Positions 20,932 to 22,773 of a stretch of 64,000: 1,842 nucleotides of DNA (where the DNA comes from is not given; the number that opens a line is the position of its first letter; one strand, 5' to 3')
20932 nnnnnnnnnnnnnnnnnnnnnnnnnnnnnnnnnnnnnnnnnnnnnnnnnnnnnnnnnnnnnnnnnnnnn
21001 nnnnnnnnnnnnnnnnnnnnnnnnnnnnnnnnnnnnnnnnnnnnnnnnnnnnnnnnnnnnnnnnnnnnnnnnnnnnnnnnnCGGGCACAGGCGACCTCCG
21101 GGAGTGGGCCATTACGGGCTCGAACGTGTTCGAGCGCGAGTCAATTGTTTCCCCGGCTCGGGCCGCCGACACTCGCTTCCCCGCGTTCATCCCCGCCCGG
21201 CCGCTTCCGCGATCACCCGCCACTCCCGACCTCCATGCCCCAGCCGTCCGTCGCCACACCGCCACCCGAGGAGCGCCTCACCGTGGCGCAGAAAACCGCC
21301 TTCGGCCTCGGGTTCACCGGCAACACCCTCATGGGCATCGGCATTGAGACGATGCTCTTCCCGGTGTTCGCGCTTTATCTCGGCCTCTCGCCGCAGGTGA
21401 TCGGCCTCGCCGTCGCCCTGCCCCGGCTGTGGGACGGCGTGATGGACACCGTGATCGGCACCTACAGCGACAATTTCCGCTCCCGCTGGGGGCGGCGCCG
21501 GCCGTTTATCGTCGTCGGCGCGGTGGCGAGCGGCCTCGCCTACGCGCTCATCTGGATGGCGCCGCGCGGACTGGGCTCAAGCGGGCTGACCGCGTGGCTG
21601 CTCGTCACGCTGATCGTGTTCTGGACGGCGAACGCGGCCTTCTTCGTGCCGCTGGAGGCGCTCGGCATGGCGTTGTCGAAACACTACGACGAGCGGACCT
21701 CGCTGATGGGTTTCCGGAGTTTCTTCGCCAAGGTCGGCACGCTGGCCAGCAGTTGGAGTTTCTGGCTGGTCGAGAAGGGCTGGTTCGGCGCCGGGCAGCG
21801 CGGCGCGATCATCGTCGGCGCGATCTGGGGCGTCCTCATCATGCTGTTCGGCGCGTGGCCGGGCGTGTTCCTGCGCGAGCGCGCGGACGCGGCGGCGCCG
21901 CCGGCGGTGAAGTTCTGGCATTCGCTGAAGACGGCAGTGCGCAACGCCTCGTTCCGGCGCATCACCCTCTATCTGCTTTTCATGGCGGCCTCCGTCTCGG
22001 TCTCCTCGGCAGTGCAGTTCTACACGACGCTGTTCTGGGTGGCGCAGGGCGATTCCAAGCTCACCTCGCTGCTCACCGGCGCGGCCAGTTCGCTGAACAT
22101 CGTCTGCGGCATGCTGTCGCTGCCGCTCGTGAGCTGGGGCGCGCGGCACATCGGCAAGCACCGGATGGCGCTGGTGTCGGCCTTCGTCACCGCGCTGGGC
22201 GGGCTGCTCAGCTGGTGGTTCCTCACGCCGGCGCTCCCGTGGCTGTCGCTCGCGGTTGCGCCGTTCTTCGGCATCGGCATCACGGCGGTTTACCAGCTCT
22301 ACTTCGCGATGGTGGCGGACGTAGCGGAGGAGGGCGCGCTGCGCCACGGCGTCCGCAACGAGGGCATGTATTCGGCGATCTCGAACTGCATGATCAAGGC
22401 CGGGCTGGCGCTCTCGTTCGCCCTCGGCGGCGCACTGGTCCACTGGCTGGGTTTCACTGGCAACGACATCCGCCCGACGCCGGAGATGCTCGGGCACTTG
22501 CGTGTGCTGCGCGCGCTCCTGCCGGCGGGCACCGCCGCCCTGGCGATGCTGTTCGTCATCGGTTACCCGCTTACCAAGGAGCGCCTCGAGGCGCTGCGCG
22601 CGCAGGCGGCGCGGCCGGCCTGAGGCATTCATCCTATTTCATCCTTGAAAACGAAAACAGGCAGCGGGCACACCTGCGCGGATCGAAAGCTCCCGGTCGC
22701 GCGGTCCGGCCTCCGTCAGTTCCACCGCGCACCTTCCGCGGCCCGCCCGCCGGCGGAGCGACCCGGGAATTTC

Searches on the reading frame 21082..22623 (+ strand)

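Call 37: search_protein_families(library=pfam, proteins=[window:21082-22623:+], max_evalue=0.0001)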
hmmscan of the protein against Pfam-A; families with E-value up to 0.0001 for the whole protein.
window:21082-22623:+ (513 aa): 2 families
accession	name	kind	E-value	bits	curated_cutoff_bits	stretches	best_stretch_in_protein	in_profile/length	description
PF13347.12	MFS_2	-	2.7e-66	224.3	27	1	74-499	2-427/427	MFS/sugar transport protein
PF07690.21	MFS_1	-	5.2e-16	58.9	33.4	1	88-417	14-327/347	Major Facilitator Superfamily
